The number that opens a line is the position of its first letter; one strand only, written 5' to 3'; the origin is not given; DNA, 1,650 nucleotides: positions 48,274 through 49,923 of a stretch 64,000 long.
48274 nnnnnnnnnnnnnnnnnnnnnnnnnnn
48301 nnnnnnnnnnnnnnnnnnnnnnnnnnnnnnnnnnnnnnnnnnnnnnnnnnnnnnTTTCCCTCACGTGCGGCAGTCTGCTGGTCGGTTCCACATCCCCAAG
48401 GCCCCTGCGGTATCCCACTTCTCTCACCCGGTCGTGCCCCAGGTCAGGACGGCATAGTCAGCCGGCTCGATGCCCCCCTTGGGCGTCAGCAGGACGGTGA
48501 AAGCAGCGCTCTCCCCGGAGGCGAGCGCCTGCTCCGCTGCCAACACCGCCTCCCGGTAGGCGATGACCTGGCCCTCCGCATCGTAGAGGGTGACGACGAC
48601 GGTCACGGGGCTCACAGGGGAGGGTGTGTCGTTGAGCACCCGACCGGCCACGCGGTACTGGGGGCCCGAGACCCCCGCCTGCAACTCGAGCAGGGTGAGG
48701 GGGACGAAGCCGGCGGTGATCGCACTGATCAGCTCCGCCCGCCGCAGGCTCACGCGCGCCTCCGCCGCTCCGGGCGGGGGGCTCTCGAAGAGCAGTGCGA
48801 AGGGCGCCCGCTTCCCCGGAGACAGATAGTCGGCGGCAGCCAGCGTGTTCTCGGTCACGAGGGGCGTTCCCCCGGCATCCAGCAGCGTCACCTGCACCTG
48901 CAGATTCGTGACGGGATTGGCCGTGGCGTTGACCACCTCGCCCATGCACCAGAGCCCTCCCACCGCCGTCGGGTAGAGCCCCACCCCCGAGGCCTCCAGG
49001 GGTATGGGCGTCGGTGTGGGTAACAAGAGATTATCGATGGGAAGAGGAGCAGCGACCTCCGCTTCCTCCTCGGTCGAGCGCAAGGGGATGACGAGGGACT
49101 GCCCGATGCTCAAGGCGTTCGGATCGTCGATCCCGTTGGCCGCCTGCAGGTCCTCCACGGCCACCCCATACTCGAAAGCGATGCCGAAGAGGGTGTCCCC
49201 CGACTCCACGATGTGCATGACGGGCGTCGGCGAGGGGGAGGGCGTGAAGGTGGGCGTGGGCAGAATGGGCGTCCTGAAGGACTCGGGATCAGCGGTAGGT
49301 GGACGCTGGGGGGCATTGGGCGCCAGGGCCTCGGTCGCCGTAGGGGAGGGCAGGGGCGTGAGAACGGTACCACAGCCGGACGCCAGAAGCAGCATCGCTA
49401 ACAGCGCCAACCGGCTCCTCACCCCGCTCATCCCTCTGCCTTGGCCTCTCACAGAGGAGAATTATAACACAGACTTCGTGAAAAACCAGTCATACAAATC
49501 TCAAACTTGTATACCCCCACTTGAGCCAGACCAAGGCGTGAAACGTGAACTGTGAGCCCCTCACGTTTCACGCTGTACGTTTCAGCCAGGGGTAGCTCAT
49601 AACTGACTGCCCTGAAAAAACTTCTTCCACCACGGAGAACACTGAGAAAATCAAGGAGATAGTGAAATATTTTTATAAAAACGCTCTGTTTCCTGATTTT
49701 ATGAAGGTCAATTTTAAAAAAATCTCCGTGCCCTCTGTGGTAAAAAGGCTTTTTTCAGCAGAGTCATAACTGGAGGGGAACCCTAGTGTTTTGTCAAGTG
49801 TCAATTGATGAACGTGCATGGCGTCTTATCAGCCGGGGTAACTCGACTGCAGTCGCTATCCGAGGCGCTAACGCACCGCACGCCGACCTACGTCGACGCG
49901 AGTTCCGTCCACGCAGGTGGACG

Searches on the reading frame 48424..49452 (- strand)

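Call 9: search_protein_families(library=pfam, proteins=[window:48424-49452:-])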
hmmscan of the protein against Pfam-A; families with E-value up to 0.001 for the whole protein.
window:48424-49452:- (342 aa): 2 families
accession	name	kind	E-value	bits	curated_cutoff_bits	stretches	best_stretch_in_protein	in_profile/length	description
PF01476.26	LysM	-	4.9e-15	55.6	20.9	1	80-123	1-43/43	LysM domain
PF11906.13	DUF3426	-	2.1e-10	41.3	27.7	1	264-314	65-115/147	Protein of unknown function (DUF3426)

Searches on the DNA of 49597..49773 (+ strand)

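Call 62: search_dna_similar(query=window:49597-49773:+, collection=plasmids, mode=distant, max_evalue=0.01, max_rows=10)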
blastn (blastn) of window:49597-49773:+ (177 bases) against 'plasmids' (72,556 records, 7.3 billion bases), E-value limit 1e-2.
No match.
